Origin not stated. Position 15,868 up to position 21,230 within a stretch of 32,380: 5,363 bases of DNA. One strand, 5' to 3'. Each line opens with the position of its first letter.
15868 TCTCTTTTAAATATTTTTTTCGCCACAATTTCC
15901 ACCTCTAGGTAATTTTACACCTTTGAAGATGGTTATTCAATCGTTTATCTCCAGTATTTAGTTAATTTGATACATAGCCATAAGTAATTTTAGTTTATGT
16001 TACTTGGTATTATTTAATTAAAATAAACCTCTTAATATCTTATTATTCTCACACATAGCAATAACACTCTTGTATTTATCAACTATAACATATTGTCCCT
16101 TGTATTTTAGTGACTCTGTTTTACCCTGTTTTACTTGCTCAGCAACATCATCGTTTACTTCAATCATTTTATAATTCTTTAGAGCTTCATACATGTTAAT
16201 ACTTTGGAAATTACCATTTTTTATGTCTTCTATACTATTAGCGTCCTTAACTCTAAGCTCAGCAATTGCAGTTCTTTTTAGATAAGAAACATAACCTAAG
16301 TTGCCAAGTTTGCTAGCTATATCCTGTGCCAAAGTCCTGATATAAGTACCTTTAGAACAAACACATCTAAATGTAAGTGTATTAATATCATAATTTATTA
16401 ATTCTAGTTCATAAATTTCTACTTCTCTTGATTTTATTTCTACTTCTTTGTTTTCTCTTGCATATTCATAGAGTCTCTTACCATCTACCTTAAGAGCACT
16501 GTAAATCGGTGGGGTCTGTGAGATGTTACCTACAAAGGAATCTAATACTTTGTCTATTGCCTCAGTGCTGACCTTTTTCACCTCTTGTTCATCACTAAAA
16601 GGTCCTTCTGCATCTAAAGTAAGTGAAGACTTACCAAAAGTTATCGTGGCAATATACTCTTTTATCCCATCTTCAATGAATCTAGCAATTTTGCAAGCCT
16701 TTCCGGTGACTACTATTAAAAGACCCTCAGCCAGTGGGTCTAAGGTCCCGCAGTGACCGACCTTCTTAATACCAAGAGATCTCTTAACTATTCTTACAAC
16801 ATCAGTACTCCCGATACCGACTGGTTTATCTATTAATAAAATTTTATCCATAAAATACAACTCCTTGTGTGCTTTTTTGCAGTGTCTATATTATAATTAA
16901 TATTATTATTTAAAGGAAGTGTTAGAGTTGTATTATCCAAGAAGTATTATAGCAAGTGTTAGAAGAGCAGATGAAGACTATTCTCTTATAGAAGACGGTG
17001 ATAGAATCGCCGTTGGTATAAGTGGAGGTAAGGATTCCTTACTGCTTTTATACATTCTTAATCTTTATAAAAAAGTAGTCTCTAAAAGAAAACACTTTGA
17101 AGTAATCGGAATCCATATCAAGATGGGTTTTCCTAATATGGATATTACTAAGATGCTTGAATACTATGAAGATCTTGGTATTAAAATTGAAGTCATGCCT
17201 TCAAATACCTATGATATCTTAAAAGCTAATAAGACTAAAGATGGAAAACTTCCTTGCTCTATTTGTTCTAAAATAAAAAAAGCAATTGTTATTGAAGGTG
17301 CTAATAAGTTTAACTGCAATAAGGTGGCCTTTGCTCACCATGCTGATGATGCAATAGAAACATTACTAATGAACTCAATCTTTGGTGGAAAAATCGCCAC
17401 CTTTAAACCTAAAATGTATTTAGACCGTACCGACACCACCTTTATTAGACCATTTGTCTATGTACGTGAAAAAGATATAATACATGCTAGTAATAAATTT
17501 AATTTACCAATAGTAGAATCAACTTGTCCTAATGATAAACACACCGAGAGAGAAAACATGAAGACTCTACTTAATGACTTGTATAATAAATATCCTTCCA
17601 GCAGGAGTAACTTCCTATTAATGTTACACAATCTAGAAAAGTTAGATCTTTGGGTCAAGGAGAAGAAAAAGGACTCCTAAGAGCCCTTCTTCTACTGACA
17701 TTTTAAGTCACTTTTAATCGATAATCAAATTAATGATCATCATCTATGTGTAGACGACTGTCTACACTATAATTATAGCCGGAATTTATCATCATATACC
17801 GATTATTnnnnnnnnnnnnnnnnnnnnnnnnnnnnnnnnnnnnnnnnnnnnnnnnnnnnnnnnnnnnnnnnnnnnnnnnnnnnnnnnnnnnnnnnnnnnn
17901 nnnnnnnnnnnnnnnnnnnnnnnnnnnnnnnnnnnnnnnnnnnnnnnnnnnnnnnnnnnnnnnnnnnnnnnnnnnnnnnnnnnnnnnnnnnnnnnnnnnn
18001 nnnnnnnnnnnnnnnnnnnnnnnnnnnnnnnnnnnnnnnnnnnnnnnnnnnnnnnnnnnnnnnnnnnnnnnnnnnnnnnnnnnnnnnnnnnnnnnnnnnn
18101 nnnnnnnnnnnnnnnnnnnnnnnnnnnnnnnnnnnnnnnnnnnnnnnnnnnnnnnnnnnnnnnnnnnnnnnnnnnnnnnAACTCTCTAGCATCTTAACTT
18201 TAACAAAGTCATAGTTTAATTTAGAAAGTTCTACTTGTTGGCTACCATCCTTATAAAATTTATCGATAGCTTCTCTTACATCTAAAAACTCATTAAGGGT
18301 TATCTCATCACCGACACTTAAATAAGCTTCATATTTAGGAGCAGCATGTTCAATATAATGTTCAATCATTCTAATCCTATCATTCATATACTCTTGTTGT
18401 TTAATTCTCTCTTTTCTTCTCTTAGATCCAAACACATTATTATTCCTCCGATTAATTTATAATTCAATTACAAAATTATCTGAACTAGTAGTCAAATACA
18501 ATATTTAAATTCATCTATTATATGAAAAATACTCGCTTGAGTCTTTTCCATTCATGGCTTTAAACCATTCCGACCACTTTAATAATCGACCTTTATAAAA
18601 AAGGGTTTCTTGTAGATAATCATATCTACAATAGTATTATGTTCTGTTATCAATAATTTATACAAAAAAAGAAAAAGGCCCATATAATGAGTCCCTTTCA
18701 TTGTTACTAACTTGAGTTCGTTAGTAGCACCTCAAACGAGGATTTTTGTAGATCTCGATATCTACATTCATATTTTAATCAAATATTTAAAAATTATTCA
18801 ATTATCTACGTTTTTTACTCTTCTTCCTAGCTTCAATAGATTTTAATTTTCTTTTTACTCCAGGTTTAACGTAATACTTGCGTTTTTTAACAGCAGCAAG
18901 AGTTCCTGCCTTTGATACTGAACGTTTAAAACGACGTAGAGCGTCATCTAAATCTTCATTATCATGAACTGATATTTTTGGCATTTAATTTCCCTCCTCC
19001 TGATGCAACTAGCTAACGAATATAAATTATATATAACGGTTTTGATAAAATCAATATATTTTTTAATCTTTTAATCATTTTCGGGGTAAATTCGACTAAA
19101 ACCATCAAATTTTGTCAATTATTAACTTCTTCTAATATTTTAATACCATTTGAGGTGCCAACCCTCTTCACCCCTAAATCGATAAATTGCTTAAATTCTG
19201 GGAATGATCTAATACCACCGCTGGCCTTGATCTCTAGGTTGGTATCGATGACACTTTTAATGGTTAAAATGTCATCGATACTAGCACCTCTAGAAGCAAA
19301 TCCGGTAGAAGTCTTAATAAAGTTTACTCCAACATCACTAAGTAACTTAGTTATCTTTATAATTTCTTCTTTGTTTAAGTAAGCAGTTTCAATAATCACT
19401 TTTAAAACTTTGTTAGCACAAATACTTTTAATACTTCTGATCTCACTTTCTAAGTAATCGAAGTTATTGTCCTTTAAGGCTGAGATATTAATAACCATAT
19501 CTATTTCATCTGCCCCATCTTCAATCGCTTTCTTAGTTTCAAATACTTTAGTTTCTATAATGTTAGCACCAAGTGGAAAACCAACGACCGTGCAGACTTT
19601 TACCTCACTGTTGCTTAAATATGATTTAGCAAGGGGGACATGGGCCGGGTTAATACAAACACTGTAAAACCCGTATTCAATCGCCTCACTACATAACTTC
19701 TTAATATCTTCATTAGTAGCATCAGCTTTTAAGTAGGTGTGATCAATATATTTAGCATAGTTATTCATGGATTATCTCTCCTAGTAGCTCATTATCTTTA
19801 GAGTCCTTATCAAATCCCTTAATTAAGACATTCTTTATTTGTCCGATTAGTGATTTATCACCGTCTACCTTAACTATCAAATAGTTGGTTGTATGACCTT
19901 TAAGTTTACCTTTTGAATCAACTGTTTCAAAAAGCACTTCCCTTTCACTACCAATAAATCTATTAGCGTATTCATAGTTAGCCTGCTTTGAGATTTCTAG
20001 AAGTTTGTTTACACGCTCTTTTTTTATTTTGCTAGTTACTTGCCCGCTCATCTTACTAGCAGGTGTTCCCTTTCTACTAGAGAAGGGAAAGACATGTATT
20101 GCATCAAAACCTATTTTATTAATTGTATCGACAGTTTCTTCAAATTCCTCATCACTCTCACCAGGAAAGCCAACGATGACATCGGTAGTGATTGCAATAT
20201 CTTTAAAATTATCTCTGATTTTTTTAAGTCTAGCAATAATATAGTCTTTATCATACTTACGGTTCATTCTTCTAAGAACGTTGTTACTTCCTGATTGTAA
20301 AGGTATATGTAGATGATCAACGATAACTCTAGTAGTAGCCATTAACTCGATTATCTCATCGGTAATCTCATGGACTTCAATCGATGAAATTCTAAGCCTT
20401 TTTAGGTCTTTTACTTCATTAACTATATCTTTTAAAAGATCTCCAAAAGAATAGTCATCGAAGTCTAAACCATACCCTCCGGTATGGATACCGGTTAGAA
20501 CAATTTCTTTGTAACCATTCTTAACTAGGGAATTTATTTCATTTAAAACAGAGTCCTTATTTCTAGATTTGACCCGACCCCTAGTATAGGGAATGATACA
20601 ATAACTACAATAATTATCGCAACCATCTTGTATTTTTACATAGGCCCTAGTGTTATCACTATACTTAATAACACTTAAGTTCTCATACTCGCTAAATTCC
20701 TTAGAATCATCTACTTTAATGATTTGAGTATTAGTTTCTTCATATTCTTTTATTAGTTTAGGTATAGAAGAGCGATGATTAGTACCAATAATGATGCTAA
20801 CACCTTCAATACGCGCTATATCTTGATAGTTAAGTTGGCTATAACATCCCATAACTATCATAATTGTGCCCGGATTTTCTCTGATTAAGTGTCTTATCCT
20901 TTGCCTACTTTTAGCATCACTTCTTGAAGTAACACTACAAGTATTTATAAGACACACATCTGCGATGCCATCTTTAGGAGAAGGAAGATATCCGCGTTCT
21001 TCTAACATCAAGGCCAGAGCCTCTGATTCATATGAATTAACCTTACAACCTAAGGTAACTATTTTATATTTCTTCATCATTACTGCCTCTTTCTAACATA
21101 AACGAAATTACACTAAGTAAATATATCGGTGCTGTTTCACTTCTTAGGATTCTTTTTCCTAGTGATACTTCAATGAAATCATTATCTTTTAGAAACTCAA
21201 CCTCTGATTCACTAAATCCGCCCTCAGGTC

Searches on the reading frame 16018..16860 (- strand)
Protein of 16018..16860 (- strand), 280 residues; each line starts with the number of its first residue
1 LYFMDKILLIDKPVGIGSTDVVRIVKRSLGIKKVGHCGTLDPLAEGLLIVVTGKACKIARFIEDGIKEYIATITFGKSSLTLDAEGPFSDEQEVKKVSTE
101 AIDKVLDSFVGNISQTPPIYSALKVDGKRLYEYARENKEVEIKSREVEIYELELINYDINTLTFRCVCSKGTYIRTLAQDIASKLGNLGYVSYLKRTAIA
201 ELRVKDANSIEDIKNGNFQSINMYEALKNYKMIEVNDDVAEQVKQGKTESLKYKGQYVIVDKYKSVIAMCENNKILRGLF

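Call 9: search_protein_families(library=pfam, proteins=[window:16018-16860:-], max_evalue=0.00001)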
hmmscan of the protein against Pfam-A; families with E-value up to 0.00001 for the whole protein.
window:16018-16860:- (280 aa): 1 family
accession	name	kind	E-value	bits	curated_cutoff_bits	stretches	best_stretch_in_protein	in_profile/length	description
PF01509.24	TruB_N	-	6.8e-55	186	27.3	1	26-174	1-149/149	TruB family pseudouridylate synthase (N terminal domain)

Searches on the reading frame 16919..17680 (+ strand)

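Call 9: search_protein_families(library=pfam, proteins=[window:16919-17680:+], max_evalue=0.00001)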
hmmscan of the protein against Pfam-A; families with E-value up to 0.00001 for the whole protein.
window:16919-17680:+ (253 aa): 1 family
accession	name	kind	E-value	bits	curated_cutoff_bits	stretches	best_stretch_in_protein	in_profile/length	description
PF01171.26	ATP_bind_3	-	8.3e-13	48.9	27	1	30-211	2-176/182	PP-loop family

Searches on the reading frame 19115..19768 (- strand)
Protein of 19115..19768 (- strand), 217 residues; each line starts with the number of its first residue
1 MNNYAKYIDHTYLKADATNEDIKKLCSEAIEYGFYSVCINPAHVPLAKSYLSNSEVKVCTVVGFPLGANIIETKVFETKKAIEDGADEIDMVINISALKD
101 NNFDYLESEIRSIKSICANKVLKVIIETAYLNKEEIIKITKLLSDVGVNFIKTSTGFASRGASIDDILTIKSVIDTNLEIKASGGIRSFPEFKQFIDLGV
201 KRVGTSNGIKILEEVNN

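Call 6: search_protein_families(library=pfam, proteins=[window:19115-19768:-], max_evalue=0.1)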
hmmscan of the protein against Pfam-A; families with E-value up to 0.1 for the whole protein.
window:19115-19768:- (217 aa): 2 families
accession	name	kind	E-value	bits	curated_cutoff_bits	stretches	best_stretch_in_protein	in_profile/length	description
PF01791.15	DeoC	-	4.2e-24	85.9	23.8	1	6-204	4-216/229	DeoC/LacD family aldolase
PF00977.27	His_biosynth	-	0.014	15.3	23.6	0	163-203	61-99/228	Histidine biosynthesis protein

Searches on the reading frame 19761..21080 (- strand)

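Call 6: search_protein_families(library=pfam, proteins=[window:19761-21080:-], max_evalue=0.1)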
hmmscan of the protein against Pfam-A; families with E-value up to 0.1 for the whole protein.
window:19761-21080:- (439 aa): 6 families
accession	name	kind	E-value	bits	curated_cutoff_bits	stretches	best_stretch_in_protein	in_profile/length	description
PF04055.27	Radical_SAM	-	3.7e-29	102.5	29.5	1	149-319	2-165/166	Radical SAM superfamily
PF00919.26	UPF0004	-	7.9e-24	84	27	1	4-99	1-98/98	Uncharacterized protein family UPF0004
PF01938.26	TRAM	-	1.1e-06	28.9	21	1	374-421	2-49/61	TRAM domain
PF20476.3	DUF6718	-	0.0062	17.2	27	0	107-140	30-63/74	Family of unknown function (DUF6718)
PF18298.6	NusG_add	-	0.034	14.9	27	0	270-318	25-70/109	NusG additional domain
PF20728.2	Nairovirus_NSm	-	0.047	14.2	27.4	0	109-169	23-83/115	Nairovirus NSm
